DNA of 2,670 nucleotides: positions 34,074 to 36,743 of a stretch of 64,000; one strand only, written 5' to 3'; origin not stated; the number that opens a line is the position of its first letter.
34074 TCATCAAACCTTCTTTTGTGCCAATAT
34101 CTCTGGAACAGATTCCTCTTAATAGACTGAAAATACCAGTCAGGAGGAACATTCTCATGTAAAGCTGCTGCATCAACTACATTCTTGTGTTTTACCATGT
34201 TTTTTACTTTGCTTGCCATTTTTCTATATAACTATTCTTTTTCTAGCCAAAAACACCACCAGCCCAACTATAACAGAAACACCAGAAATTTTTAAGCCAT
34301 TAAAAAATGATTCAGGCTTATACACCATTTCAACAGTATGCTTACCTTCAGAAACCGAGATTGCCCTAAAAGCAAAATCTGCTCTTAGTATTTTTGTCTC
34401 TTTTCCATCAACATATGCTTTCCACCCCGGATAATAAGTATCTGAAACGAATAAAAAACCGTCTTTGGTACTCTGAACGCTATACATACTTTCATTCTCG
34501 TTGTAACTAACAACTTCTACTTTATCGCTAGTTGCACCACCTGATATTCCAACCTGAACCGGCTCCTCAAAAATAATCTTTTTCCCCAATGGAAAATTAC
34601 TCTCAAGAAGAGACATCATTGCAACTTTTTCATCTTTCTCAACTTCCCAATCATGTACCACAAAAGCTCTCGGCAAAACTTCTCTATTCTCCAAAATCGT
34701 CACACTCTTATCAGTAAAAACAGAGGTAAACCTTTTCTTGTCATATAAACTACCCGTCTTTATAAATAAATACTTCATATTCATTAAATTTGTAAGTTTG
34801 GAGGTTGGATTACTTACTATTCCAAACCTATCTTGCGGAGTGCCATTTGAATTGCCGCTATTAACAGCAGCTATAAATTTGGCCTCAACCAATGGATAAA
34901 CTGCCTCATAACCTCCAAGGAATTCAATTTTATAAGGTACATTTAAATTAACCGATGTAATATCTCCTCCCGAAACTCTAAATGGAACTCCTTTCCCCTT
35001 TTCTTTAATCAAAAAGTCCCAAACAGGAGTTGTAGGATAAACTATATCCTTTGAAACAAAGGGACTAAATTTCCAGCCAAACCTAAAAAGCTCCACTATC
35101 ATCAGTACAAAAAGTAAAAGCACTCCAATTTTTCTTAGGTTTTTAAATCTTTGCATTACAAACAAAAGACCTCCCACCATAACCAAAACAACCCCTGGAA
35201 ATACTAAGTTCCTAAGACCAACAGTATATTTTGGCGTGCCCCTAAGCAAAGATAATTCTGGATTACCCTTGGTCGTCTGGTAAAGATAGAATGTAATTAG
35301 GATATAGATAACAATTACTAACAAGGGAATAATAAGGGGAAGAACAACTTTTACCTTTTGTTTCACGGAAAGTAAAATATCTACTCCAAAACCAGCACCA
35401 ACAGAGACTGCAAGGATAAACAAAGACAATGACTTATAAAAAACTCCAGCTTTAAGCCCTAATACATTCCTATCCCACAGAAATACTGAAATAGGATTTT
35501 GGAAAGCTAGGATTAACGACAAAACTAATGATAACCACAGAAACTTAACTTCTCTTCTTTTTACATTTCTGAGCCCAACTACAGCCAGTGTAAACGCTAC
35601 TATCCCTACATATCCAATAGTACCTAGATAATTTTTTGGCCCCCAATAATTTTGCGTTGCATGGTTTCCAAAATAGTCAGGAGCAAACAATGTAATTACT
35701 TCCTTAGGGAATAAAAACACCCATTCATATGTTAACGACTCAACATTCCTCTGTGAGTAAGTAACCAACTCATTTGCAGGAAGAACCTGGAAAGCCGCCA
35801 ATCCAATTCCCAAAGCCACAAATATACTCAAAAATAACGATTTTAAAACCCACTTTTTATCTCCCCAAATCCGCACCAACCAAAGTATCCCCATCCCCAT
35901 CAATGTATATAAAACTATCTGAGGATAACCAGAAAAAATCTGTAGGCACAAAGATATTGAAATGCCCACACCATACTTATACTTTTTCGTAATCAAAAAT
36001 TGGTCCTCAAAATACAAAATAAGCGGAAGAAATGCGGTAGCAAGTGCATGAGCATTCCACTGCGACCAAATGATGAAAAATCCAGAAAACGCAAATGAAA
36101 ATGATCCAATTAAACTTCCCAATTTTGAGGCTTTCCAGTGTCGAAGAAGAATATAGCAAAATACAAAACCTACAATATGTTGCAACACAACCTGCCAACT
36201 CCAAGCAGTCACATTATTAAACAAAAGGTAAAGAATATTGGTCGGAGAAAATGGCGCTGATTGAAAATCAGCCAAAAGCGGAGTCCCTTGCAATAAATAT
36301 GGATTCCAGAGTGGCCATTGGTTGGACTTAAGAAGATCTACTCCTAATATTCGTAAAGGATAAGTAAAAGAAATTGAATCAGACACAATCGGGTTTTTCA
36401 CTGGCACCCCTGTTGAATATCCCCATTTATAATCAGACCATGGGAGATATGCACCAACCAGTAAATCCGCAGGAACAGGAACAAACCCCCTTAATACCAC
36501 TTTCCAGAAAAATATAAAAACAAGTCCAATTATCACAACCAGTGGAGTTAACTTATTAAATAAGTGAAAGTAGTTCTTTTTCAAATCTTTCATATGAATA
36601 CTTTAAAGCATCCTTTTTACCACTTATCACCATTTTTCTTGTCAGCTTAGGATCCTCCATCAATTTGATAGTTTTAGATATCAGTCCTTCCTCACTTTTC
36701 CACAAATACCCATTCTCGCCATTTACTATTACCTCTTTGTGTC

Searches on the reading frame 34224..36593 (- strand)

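Call 71: search_protein_families(library=pfam, proteins=[window:34224-36593:-], max_evalue=0.0001)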
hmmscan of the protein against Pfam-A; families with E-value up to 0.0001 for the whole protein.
window:34224-36593:- (789 aa): 2 families
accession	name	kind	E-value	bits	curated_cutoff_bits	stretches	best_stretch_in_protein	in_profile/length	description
PF09586.16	YfhO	-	8.3e-26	91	28.5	2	690-770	754-835/835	Bacterial membrane protein YfhO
PF19510.5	DUF6044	-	4.1e-09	35.8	27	1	113-268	78-227/564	Protein of unknown function (DUF6044)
